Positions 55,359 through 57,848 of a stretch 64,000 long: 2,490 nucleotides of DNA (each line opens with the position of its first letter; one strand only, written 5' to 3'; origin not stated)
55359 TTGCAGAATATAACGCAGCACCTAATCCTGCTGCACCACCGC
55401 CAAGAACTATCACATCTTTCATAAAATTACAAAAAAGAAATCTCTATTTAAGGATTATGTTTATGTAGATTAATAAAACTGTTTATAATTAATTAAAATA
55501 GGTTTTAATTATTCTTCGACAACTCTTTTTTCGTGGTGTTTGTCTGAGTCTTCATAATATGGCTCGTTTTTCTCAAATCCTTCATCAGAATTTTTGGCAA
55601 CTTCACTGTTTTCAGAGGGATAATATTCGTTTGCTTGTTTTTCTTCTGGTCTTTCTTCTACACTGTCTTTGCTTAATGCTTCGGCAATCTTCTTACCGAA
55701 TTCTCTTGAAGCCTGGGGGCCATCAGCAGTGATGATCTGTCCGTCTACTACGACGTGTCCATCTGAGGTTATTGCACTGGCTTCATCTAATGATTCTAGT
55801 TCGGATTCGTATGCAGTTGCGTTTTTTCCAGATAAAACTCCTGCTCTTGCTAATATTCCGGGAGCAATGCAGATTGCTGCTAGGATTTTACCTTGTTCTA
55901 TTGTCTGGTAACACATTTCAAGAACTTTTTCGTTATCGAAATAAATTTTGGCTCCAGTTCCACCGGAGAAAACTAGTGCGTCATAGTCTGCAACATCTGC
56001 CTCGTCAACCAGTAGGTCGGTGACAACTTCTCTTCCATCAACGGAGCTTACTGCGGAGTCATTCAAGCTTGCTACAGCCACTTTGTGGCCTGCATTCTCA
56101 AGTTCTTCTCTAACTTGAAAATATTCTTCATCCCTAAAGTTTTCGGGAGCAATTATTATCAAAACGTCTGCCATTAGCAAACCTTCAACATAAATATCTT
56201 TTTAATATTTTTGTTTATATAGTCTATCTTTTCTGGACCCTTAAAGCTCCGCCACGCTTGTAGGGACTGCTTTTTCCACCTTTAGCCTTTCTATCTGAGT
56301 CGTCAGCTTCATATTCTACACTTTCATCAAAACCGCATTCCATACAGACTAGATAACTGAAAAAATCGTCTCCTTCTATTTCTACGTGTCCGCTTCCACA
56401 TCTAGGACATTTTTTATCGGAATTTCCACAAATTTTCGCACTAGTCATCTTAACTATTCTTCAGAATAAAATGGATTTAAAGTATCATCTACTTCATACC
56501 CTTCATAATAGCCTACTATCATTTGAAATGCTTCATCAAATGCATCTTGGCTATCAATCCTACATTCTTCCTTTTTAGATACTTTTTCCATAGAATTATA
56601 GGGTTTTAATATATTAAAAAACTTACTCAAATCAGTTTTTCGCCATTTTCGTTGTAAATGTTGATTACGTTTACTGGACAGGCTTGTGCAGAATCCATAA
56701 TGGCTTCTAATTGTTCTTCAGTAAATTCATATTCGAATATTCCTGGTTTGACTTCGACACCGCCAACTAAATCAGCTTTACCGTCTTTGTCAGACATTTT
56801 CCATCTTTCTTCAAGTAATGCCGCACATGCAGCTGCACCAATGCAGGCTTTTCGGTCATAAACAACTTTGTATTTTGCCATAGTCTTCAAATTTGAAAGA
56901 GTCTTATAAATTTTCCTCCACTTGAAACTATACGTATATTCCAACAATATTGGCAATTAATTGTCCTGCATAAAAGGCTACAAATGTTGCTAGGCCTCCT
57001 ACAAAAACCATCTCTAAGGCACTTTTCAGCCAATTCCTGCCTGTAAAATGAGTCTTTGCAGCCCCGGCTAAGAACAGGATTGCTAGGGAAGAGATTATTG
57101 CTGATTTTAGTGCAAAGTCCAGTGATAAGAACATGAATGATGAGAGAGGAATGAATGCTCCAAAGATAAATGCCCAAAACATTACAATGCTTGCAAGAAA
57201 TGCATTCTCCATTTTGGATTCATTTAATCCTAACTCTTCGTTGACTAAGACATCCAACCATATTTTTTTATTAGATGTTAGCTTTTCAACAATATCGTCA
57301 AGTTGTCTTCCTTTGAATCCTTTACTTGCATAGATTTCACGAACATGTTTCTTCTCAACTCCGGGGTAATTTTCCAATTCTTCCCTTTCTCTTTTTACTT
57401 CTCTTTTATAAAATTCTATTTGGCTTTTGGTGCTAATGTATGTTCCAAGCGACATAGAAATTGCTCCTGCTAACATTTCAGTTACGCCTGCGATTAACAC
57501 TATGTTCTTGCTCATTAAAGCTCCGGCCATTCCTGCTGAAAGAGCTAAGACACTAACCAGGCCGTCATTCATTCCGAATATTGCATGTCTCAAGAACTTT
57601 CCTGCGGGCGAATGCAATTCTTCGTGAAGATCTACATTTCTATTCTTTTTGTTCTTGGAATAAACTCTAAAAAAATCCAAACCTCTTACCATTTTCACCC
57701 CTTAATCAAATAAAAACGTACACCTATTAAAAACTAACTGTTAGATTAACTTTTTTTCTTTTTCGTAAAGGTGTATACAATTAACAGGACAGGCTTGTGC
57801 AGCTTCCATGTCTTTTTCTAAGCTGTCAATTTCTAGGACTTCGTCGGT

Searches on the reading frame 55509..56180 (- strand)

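Call 62: search_protein_families(library=pfam, max_evalue=0.01, proteins=[window:55509-56180:-])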
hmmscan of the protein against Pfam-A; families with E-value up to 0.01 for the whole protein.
window:55509-56180:- (223 aa): 1 family
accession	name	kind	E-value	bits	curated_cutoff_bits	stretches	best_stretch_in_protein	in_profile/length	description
PF01965.30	DJ-1_PfpI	-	5.5e-38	130.8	26.6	1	6-167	3-164/165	DJ-1/PfpI family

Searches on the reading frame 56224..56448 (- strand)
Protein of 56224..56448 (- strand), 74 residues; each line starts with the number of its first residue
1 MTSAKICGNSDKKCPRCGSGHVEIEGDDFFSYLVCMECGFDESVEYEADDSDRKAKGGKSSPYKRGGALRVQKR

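Call 62: search_protein_families(library=pfam, max_evalue=0.01, proteins=[window:56224-56448:-])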
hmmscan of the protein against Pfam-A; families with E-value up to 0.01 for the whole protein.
window:56224-56448:- (74 aa): 1 family
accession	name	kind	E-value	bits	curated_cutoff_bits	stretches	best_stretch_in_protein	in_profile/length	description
PF14354.12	Lar_restr_allev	-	9.2e-06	26.2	28.6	1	12-50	4-41/58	Restriction alleviation protein Lar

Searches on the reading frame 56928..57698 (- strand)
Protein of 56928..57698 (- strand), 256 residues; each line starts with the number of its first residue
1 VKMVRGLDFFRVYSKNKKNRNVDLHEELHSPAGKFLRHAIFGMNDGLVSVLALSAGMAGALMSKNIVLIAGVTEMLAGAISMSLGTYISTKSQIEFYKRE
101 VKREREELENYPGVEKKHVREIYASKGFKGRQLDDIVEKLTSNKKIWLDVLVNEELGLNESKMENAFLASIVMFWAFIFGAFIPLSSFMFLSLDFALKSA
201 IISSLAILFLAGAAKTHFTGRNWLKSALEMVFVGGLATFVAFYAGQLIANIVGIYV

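Call 62: search_protein_families(library=pfam, max_evalue=0.01, proteins=[window:56928-57698:-])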
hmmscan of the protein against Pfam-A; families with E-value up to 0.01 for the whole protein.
window:56928-57698:- (256 aa): 1 family
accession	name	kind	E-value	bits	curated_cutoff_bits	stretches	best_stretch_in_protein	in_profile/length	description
PF01988.24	VIT1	-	3.8e-65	220.1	28.1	1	36-246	1-214/214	VIT family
